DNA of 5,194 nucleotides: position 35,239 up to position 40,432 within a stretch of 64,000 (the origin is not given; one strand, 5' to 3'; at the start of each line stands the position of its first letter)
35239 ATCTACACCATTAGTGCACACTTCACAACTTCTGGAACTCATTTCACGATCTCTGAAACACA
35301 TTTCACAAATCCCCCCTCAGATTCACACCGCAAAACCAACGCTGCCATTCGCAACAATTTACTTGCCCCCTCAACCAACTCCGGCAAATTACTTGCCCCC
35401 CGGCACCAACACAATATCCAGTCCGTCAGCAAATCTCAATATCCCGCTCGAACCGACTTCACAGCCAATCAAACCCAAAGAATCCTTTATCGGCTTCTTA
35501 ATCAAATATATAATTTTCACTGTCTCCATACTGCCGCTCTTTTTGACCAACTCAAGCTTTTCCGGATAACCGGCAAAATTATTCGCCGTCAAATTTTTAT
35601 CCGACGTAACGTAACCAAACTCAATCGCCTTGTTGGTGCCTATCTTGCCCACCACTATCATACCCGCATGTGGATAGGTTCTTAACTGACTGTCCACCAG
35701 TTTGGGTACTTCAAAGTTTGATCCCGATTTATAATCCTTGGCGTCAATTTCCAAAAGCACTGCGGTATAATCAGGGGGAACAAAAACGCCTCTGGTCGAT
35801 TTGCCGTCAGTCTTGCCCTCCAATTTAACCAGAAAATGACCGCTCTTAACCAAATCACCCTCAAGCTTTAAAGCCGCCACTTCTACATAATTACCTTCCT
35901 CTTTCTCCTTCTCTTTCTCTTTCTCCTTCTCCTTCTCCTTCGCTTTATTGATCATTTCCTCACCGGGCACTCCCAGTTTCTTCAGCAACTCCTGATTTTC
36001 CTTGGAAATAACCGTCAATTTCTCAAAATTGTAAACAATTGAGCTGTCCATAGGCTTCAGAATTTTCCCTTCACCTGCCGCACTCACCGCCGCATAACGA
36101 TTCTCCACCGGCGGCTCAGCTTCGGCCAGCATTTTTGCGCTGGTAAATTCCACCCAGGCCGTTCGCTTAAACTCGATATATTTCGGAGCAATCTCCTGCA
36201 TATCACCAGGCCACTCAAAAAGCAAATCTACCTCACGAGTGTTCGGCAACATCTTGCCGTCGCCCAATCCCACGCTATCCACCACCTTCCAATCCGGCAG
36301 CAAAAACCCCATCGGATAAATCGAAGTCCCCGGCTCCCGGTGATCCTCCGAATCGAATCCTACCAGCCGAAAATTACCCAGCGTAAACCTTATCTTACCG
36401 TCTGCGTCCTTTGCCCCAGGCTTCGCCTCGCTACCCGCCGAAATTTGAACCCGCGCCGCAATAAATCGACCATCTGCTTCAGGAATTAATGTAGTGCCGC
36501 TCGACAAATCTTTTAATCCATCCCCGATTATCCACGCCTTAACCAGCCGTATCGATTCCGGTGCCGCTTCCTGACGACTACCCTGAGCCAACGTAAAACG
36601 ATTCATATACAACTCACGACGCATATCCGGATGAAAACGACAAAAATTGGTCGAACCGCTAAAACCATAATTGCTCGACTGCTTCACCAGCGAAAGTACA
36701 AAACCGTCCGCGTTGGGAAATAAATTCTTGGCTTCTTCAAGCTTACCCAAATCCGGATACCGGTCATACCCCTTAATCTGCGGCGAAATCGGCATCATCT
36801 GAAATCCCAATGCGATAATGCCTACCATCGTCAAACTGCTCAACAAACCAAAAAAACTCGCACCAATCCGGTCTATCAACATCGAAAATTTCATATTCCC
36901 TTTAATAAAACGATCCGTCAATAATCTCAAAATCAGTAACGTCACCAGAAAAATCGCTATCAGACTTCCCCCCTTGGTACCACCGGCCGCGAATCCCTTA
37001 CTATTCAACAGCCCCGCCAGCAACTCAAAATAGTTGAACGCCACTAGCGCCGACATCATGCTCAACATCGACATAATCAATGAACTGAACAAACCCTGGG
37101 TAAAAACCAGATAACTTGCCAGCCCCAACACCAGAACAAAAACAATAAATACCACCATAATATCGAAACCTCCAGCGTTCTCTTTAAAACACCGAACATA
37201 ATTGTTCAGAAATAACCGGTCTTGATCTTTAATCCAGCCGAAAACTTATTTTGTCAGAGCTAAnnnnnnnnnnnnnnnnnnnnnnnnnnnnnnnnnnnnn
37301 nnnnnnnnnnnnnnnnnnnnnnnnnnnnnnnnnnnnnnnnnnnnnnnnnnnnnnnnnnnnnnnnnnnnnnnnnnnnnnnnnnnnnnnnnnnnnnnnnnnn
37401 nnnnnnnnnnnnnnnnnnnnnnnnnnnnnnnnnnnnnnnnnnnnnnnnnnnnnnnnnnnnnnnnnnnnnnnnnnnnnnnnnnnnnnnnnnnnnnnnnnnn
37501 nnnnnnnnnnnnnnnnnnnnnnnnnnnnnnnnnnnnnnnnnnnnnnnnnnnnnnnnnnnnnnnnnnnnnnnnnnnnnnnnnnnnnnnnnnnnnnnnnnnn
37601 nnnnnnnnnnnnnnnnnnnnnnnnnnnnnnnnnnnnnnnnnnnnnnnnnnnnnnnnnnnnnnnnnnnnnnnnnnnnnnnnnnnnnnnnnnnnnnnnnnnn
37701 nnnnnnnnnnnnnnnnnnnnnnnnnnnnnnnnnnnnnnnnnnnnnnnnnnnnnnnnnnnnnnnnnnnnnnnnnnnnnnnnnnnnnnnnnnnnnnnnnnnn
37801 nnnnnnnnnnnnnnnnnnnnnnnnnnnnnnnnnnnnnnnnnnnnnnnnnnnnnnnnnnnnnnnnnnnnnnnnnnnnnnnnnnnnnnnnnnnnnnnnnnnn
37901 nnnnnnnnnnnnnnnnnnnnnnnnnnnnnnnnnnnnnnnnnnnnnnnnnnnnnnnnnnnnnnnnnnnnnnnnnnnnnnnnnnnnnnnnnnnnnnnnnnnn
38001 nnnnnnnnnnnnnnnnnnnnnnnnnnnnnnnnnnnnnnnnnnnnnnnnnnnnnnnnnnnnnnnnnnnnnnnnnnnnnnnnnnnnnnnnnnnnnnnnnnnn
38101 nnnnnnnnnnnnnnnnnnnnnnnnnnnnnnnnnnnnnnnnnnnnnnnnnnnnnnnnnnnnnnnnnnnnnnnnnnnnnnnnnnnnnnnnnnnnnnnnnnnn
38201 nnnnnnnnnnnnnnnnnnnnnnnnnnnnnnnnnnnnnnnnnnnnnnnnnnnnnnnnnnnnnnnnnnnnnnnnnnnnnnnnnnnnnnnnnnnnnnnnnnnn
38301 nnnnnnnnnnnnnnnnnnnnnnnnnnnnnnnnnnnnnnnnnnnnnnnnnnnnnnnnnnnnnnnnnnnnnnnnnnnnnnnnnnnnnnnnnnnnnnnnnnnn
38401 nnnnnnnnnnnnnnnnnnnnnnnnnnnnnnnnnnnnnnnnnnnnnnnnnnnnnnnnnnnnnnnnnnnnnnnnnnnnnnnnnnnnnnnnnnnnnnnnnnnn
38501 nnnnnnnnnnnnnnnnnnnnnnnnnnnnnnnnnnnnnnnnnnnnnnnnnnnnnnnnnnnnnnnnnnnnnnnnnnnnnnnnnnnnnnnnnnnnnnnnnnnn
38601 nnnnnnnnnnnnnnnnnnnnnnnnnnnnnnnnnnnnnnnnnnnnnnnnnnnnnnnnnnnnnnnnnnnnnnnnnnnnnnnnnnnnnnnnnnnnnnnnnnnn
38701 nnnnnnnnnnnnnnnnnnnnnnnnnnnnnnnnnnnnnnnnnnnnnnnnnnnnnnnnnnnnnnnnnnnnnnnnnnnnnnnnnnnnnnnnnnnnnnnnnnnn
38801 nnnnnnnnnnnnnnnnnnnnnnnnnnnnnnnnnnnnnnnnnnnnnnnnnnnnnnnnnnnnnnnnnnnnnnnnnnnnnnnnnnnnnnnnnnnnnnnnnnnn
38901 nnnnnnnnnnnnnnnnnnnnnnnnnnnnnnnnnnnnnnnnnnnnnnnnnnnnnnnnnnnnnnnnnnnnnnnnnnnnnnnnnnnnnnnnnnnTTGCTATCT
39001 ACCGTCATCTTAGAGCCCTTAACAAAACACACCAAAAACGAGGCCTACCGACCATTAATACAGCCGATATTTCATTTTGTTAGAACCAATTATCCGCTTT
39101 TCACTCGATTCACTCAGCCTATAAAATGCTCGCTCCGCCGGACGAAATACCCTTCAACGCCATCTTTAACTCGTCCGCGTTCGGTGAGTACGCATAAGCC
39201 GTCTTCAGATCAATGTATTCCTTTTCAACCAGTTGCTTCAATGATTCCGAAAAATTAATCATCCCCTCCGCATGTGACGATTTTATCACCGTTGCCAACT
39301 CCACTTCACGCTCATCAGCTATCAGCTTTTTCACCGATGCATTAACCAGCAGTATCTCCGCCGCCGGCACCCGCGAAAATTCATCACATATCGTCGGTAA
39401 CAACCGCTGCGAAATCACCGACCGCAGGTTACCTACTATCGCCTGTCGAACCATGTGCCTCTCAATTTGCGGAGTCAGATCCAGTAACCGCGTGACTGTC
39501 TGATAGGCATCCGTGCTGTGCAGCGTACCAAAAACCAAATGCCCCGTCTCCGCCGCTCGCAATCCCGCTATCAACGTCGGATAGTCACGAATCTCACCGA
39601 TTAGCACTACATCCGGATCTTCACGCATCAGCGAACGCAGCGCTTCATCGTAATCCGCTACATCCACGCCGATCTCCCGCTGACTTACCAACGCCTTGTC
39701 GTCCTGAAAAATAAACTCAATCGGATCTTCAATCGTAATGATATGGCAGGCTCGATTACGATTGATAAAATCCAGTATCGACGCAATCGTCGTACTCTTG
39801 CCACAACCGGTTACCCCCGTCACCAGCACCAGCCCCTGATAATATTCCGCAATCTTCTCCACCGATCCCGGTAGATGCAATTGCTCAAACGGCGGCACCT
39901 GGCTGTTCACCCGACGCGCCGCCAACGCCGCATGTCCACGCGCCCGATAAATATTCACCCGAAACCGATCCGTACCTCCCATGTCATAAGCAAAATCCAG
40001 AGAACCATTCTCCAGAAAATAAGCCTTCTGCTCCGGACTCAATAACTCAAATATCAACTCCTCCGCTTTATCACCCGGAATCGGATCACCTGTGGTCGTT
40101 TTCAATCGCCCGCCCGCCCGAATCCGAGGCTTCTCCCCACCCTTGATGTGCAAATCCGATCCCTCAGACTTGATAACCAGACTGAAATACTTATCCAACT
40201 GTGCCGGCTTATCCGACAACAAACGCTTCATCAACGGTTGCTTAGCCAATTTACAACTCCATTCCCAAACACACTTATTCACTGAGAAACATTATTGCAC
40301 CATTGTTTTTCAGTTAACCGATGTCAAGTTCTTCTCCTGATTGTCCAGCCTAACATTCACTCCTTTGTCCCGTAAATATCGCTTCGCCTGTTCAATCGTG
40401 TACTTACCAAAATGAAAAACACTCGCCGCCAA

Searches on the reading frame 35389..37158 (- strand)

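Call 18: search_protein_families(library=pfam, proteins=[window:35389-37158:-], max_evalue=0.01)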
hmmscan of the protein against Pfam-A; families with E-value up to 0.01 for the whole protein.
window:35389-37158:- (589 aa): 1 family
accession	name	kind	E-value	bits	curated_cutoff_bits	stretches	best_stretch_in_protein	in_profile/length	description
PF02674.22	Colicin_V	-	2.7e-08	34.4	29.3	1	5-126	3-125/144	Colicin V production protein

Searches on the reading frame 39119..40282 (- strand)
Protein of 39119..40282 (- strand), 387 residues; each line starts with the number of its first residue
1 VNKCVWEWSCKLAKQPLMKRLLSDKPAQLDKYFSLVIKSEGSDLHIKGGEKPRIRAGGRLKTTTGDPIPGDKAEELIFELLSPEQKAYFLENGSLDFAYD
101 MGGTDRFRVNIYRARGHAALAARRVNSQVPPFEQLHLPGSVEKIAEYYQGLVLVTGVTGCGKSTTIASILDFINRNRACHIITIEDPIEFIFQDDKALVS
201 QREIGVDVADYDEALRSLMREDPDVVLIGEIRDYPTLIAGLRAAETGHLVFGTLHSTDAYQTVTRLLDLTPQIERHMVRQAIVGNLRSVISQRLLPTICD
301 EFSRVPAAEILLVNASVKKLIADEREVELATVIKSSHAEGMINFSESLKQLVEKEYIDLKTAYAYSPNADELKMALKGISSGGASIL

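Call 18: search_protein_families(library=pfam, proteins=[window:39119-40282:-], max_evalue=0.01)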
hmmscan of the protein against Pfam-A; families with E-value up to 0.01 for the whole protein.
window:39119-40282:- (387 aa): 5 families
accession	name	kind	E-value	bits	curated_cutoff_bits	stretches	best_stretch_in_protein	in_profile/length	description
PF00437.27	T2SSE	-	1.2e-42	146.4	24.9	1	141-311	134-288/370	Type II/IV secretion system protein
PF13191.12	AAA_16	-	0.0002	22.3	32.6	1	141-180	16-52/167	AAA ATPase domain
PF01443.25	Viral_helicase1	-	0.00049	20.4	21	1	153-182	2-32/228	Viral superfamily 1 RNA helicase core domain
PF13401.12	AAA_22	-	0.00093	20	27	1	148-183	4-33/130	AAA domain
PF13173.12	AAA_14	-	0.0042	17.5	27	0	151-241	4-81/129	AAA domain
